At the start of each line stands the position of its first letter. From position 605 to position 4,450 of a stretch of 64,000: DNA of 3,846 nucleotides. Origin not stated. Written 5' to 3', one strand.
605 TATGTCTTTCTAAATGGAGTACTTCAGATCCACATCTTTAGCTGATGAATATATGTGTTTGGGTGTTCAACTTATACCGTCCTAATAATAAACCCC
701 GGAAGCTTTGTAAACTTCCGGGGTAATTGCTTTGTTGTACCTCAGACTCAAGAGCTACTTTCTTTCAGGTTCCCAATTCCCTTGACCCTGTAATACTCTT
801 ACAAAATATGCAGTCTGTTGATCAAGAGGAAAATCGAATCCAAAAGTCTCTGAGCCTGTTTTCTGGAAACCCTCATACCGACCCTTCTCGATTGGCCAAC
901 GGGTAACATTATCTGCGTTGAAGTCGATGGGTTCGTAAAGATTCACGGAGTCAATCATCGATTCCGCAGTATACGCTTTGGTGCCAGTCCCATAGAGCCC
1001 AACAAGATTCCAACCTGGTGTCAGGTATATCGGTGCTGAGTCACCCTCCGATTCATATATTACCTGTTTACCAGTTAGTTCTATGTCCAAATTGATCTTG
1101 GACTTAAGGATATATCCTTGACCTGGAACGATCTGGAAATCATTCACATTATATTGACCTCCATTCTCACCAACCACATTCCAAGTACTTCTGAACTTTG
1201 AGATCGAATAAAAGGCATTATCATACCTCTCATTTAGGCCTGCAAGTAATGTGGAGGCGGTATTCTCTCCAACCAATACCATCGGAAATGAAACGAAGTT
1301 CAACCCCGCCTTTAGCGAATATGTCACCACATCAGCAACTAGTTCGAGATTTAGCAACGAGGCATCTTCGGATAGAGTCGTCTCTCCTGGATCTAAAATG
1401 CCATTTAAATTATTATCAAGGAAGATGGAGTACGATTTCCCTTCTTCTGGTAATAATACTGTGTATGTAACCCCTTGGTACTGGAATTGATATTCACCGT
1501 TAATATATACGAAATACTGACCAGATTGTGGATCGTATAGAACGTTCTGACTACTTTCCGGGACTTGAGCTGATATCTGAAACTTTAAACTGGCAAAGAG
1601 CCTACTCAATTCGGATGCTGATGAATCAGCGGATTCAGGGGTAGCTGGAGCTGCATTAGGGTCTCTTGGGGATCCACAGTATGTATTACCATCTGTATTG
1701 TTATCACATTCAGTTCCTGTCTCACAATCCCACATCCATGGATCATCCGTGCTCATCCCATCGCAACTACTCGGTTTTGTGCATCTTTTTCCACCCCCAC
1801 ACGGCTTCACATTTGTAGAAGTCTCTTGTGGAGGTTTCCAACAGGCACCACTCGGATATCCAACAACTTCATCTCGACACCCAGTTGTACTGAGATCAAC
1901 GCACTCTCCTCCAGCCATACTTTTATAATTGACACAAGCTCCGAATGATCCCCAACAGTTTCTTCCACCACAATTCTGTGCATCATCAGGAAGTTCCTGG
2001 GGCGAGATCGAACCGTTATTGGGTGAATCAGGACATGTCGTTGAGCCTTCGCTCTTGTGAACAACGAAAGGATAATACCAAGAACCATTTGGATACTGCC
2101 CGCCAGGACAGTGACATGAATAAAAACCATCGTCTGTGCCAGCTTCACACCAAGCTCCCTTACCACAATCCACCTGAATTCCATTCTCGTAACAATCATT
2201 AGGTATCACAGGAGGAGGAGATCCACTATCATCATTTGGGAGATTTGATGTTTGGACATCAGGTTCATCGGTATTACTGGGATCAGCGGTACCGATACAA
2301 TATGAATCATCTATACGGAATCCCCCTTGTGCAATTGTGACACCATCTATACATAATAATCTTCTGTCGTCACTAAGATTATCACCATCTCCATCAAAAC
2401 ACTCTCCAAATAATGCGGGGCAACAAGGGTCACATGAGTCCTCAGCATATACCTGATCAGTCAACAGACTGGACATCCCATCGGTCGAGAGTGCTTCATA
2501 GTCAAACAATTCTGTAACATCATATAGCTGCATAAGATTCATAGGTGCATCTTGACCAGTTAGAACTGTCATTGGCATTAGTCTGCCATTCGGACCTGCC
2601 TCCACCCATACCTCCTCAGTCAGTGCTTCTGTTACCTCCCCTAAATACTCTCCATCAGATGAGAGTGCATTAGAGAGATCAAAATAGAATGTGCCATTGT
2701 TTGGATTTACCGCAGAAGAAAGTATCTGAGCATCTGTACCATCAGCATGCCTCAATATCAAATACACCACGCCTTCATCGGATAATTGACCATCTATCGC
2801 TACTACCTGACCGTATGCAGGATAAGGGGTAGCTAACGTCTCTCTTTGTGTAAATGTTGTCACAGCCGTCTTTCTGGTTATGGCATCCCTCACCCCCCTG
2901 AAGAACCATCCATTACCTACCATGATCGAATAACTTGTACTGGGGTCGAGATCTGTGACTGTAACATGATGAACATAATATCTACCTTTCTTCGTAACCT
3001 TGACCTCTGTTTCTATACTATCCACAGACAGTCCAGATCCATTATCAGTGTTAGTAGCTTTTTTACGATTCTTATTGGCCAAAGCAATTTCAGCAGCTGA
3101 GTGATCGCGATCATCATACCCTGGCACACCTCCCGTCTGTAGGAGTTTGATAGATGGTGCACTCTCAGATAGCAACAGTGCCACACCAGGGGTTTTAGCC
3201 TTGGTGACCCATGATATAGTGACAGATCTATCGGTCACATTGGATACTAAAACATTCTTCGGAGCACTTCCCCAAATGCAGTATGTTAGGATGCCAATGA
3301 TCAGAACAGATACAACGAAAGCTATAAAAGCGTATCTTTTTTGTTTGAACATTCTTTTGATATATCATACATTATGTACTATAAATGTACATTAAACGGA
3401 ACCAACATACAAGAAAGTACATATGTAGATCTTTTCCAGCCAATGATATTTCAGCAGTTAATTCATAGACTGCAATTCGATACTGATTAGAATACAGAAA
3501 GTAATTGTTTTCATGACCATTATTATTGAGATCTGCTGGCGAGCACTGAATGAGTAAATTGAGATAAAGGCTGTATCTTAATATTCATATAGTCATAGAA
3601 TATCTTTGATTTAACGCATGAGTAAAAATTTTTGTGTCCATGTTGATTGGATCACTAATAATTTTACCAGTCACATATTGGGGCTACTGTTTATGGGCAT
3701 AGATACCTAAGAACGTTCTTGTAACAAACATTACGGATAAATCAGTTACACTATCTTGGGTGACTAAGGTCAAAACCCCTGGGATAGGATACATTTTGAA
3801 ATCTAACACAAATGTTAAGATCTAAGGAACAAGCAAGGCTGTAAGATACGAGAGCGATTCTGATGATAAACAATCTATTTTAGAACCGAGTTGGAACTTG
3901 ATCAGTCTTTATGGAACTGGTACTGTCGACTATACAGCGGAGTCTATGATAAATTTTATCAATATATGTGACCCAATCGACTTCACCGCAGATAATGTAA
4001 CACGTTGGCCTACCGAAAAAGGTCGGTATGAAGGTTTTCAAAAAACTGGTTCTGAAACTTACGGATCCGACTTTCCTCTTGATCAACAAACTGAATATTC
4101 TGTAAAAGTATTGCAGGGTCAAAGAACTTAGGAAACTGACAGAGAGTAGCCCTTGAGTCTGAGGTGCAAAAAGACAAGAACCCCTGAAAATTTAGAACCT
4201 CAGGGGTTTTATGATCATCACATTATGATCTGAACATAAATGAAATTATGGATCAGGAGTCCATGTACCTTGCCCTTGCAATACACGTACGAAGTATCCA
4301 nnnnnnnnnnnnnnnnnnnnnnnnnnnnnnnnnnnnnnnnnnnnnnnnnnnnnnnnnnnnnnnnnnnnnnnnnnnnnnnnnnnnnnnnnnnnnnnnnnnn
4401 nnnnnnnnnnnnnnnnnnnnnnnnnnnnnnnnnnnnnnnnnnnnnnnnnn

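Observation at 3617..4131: Domain-collapsed, inverted pseudo-paralog: N-terminus and C-terminal module fused with about 700 codons deleted, convergent with the neighbouring full-length gene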

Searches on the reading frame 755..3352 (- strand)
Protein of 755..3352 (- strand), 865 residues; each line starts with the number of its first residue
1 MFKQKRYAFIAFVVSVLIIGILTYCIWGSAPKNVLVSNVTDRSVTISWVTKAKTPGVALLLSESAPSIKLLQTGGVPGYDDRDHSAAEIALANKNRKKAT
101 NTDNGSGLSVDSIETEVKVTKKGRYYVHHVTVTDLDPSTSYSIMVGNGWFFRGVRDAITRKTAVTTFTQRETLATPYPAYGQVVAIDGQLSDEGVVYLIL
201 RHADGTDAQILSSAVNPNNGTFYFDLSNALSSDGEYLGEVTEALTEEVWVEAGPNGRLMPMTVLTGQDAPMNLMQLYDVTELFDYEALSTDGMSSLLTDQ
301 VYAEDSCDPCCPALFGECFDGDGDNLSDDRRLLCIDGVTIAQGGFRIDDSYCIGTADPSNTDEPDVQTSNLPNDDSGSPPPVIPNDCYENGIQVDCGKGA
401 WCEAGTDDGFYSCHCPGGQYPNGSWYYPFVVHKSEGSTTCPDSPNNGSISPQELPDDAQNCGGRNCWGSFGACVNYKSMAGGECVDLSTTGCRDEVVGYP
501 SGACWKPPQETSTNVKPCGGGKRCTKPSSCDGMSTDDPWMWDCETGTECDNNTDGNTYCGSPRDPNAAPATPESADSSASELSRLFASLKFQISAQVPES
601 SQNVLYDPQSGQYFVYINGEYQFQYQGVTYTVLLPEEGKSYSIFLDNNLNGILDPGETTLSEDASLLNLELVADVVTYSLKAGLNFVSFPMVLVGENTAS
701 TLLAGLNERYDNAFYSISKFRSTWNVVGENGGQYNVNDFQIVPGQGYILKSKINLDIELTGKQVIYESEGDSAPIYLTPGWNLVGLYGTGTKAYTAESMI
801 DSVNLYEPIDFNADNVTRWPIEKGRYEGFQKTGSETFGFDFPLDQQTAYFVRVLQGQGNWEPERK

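Call 8: search_protein_families(library=pfam, proteins=[window:755-3352:-], max_evalue=0.01)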
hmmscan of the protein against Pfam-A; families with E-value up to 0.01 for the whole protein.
window:755-3352:- (865 aa): 2 families
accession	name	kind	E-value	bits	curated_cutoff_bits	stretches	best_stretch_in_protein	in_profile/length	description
PF16656.11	Pur_ac_phosph_N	-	3.2e-07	31.3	30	1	34-148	4-81/93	Purple acid Phosphatase, N-terminal domain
PF00041.27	fn3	-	0.00028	21.5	25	0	29-53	1-24/84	Fibronectin type III domain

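Call 9: find_encoding_contigs(protein=window:755-3352:-, flank=10000, max_places=10)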
Protein window:755-3352:- (865 aa): 8 contigs read that carry it; 6 places shown.
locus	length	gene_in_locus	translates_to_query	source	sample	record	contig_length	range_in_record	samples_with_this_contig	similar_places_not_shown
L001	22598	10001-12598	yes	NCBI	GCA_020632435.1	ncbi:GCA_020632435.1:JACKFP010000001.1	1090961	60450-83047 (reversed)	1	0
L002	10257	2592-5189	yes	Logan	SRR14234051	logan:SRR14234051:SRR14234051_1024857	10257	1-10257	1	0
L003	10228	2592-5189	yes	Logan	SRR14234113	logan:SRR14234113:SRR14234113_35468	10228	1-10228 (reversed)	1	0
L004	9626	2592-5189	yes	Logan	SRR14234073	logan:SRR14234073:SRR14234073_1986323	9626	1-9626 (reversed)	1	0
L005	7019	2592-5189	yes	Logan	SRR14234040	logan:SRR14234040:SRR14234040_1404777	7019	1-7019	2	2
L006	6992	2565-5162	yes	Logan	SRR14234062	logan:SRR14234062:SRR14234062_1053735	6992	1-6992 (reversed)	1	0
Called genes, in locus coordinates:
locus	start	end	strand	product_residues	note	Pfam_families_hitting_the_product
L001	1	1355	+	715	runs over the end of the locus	PF01138:RNase_PH, PF03725:RNase_PH_C (faint), PF03726:PNPase (faint), PF01138:RNase_PH, PF22675:KH-I_KHDC4-BBP (faint), PF00013:KH_1, PF00575:S1, PF23459:S1_RRP5 (faint)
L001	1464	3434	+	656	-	PF13687:DUF4153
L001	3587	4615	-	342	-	PF17125:Methyltr_RsmF_N (weak), PF01189:Methyltr_RsmB-F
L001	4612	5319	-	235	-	PF04452:Methyltrans_RNA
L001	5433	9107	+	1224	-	-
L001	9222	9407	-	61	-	-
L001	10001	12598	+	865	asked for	PF16656:Pur_ac_phosph_N (weak)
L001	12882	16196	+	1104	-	-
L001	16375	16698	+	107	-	-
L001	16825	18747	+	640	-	-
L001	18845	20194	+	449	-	-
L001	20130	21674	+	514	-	-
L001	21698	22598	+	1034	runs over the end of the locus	-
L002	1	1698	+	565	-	?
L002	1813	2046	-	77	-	-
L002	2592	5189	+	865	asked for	PF16656:Pur_ac_phosph_N (weak)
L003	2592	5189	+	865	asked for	PF16656:Pur_ac_phosph_N (weak)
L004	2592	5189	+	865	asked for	PF16656:Pur_ac_phosph_N (weak)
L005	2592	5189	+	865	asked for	PF16656:Pur_ac_phosph_N (weak)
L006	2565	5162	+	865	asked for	PF16656:Pur_ac_phosph_N (weak)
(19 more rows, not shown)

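Call 11: find_homologous_proteins(query=window:755-3352:-, max_evalue=0.00001)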
Query window:755-3352:- (865 aa): 4 proteins with E <= 0.00001 among 8000 candidates.
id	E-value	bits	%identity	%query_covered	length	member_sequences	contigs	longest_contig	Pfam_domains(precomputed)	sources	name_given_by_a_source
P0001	0.0e+0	2030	100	100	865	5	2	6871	PF16656.12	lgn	-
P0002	1.2e-128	449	46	32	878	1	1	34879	PF16656.12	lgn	-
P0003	1.1e-98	350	45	31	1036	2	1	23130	PF16656.12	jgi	-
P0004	1.1e-54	204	33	34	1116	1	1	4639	PF16656.12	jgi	-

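Call 12: find_encoding_contigs(protein=P0002, flank=10000, max_places=4)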
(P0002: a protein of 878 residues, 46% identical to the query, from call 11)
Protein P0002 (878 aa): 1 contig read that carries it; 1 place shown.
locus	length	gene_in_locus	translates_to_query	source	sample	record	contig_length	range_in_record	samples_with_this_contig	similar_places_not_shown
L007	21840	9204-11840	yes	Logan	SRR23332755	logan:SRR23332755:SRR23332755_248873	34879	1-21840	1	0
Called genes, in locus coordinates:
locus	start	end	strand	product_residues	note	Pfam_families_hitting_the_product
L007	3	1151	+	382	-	?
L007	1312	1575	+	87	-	PF00312:Ribosomal_S15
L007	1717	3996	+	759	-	PF01138:RNase_PH, PF03725:RNase_PH_C (faint), PF01138:RNase_PH, PF00013:KH_1, PF00575:S1, PF23459:S1_RRP5 (weak)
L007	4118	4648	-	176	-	PF09346:SMI1_KNR4 (weak)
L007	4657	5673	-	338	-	PF17125:Methyltr_RsmF_N, PF01189:Methyltr_RsmB-F, PF13847:Methyltransf_31 (weak)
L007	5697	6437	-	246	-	PF04452:Methyltrans_RNA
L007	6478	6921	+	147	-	-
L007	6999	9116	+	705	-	PF13687:DUF4153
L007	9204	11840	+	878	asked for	PF16656:Pur_ac_phosph_N (weak)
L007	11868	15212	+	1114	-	PF16656:Pur_ac_phosph_N (weak)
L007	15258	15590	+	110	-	-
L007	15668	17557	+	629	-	-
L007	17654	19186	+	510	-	-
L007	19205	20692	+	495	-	-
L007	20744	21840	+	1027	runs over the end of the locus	-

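Call 13: find_encoding_contigs(protein=P0003, flank=10000, max_places=4)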
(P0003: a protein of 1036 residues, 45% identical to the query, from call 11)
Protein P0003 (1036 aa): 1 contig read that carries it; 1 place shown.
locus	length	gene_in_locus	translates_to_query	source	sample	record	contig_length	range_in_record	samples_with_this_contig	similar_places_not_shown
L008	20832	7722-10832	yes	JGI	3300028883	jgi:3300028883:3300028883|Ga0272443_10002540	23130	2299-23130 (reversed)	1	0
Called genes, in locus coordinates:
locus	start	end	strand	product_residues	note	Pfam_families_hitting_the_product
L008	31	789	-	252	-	PF01734:Patatin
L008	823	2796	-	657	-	PF00270:DEAD (weak), PF04851:ResIII, PF17757:UvrB_inter, PF27431:UvrB_3rd, PF00271:Helicase_C, PF12344:UvrB, PF02151:UVR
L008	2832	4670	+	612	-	PF02518:HATPase_c, PF13589:HATPase_c_3, PF01119:DNA_mis_repair, PF08676:MutL_C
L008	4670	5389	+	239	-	-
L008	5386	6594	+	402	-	PF01041:DegT_DnrJ_EryC1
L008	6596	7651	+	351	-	PF02388:FemAB (faint), PF13480:Acetyltransf_6 (weak)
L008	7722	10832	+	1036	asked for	PF16656:Pur_ac_phosph_N (weak)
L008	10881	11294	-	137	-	PF06966:DUF1295, PF04140:ICMT (weak), PF04191:PEMT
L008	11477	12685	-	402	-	-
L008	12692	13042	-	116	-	PF09685:MamF_MmsF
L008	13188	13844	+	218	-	PF01726:LexA_DNA_bind, PF00717:Peptidase_S24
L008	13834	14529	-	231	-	PF13353:Fer4_12, PF04055:Radical_SAM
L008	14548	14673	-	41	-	PF13597:NRDD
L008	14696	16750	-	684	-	PF03477:ATP-cone, PF13597:NRDD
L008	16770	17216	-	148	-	PF22811:Zn_ribbon_NrdR, PF03477:ATP-cone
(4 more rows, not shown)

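Call 15: find_related_loci(query=A1, collection=genome_contigs, flank=10000)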
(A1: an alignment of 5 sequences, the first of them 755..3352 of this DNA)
Query A1 (865 aa) in genome_contigs; peptide patterns used: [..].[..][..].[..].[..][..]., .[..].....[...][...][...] (x = any residue, [..] = any of these).
195 stretches matched a pattern; 24 encode a relative of the query (tblastn E <= 1e-3); 23 distinct loci.
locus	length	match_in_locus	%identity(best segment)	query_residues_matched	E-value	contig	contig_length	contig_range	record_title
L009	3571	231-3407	46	30-863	1e-71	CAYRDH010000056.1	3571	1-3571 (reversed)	MAG TPA_asm: uncultured Candidatus Saccharibacteria bacterium isolate SRP241341_co1_3 genome assembly, contig: NODE_2138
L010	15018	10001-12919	44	30-865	8e-69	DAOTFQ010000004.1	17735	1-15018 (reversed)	MAG TPA_asm: Candidatus Dojkabacteria bacterium isolate AMR_MDS_3099 NODE_3830_length_17735_cov_5.163179, whole genome s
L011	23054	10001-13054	41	2-863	7e-66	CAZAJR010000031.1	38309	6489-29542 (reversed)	MAG TPA_asm: uncultured Candidatus Saccharibacteria bacterium isolate SRP067234_co1_14 genome assembly, contig: k99_4901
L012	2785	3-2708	45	108-863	5e-63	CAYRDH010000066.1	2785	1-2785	MAG TPA_asm: uncultured Candidatus Saccharibacteria bacterium isolate SRP241341_co1_3 genome assembly, contig: NODE_2820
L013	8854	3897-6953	40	10-865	3e-61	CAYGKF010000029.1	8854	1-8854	MAG TPA_asm: uncultured Candidatus Saccharibacteria bacterium isolate ERP113451_co4_183 genome assembly, contig: NODE_54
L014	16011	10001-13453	45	12-863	8e-61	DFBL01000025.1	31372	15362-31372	MAG TPA_asm: Candidatus Dojkabacteria bacterium UBA3081 UBA3081_contig_3903, whole genome shotgun sequence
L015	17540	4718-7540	43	31-862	3e-49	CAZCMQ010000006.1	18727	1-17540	MAG TPA_asm: uncultured Candidatus Saccharibacteria bacterium isolate SRP329715_co2_58 genome assembly, contig: NODE_577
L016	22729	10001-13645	38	4-865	3e-44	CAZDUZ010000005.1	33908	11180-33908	MAG TPA_asm: uncultured Candidatus Saccharibacteria bacterium isolate SRP239243_co2_395 genome assembly, contig: NODE_18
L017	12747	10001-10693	33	13-237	2e-27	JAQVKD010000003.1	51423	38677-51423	MAG: Candidatus Dojkabacteria bacterium isolate STE_79 NODE_1106_length_51423_cov_7.010410_Sandtown_E, whole genome shot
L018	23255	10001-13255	35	24-853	2e-26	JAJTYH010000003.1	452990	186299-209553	MAG: bacterium isolate DTUPAT1 3-Genome6, whole genome shotgun sequence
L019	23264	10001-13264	33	1-863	2e-24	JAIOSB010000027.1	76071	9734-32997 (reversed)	MAG: bacterium isolate SMBSF33 bin_103_k127_272643, whole genome shotgun sequence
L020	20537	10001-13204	39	8-863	3e-47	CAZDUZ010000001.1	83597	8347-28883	MAG TPA_asm: uncultured Candidatus Saccharibacteria bacterium isolate SRP239243_co2_395 genome assembly, contig: NODE_28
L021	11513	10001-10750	31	31-270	5e-24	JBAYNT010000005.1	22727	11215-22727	MAG: Candidatus Dojkabacteria bacterium isolate SO_2016_LW1_71 scaffold02081_LW64-88_2016, whole genome shotgun sequence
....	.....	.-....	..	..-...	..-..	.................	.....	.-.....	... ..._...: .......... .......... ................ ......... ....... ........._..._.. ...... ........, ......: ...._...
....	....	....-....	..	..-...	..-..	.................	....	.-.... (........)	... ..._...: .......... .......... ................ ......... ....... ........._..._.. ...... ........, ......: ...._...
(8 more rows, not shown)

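Call 44: search_protein_families(library=ncbifam, proteins=[window:755-3352:-], max_evalue=0.01)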
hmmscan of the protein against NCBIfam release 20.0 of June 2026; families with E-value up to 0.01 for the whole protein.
window:755-3352:- (865 aa): 0 families

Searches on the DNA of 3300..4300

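Call 55: search_rna_families(source=window, start=3300, end=4300, threshold=evalue, max_evalue=1)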
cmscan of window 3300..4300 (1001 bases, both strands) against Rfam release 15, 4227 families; matches with E-value up to 1: 0.
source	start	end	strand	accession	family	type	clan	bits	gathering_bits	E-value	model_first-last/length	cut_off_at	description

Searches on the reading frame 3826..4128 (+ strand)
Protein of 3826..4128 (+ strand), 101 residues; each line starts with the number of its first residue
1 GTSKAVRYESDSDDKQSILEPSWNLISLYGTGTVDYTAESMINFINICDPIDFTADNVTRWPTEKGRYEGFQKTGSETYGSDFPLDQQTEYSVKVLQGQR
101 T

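Call 22: find_homologous_proteins(query=window:3826-4128:+, max_evalue=0.001)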
Query window:3826-4128:+ (101 aa): 1 proteins with E <= 0.001 among 1 candidates.
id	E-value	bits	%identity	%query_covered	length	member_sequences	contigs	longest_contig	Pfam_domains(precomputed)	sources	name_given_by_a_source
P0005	4.7e-34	134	100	60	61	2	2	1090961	-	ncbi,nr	ncbi:hypothetical protein H6763_02925 [Candidatus Nomurabacteria bacterium]|nr:hypothetical protein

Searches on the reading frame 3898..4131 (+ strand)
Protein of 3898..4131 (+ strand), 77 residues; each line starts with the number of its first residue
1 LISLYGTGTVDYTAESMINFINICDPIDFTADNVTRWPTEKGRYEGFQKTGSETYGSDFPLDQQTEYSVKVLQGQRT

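Call 8: search_protein_families(library=pfam, proteins=[window:3898-4131:+], max_evalue=0.01)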
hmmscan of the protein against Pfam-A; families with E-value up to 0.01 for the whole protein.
window:3898-4131:+ (77 aa): 0 families

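Call 24: find_encoding_contigs(protein=window:3898-4131:+, flank=6000, max_places=10)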
Protein window:3898-4131:+ (77 aa): 19 contigs read that carry it; 10 places shown.
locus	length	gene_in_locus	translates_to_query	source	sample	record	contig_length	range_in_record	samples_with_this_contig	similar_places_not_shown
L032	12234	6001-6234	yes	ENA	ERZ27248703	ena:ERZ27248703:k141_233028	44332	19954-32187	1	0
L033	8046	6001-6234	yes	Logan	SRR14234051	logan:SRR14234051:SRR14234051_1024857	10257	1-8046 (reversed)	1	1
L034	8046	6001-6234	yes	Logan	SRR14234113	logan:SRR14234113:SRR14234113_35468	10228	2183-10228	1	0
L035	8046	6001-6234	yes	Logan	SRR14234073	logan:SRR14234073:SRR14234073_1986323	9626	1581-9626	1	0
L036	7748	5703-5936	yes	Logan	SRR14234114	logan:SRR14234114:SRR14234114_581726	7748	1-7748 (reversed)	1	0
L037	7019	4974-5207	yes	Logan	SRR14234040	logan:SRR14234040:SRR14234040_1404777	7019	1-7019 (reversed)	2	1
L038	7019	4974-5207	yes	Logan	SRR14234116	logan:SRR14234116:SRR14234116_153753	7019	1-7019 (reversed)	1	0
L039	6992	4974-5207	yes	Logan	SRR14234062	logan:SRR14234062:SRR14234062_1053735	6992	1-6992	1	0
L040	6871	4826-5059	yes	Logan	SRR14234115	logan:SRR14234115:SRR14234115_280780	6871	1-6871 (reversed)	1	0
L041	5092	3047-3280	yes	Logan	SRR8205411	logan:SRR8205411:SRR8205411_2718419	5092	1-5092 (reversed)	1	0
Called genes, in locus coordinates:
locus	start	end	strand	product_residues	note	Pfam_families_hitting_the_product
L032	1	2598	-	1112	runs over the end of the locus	-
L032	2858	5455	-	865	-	PF16656:Pur_ac_phosph_N (weak)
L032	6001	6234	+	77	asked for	-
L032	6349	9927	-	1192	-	-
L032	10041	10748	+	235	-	PF04452:Methyltrans_RNA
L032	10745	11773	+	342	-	PF17125:Methyltr_RsmF_N (weak), PF01189:Methyltr_RsmB-F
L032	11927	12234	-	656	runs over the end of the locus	PF13687:DUF4153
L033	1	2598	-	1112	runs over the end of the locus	-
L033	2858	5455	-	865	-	PF16656:Pur_ac_phosph_N (weak)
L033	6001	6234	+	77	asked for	-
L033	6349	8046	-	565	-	?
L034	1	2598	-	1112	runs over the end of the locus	-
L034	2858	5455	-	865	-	PF16656:Pur_ac_phosph_N (weak)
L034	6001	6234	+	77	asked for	-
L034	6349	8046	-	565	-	?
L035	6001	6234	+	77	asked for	-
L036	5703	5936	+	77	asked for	-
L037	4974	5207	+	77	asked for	-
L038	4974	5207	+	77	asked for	-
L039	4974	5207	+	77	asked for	-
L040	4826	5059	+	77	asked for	-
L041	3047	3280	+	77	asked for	-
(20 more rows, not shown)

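Call 57: list_cluster_members(proteins=[P0001, window:3898-4131:+])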
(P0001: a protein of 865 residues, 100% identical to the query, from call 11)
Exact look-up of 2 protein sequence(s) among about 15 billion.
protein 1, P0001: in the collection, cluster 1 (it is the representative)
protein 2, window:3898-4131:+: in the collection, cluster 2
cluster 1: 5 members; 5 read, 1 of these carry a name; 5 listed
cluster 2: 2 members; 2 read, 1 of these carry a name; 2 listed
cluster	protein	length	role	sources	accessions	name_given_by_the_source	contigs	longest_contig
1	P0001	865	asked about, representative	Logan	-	-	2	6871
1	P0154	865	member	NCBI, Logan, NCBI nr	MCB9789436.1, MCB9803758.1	fibronectin type III domain-containing protein [Candidatus Nomurabacteria bacterium]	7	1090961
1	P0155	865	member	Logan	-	-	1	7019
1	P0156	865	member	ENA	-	-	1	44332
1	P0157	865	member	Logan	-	-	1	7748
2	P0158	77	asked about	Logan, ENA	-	-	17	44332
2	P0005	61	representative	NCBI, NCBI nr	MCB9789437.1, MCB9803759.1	hypothetical protein H6763_02925 [Candidatus Nomurabacteria bacterium] | hypothetical protein [Candidatus Nomurabacteria bacterium]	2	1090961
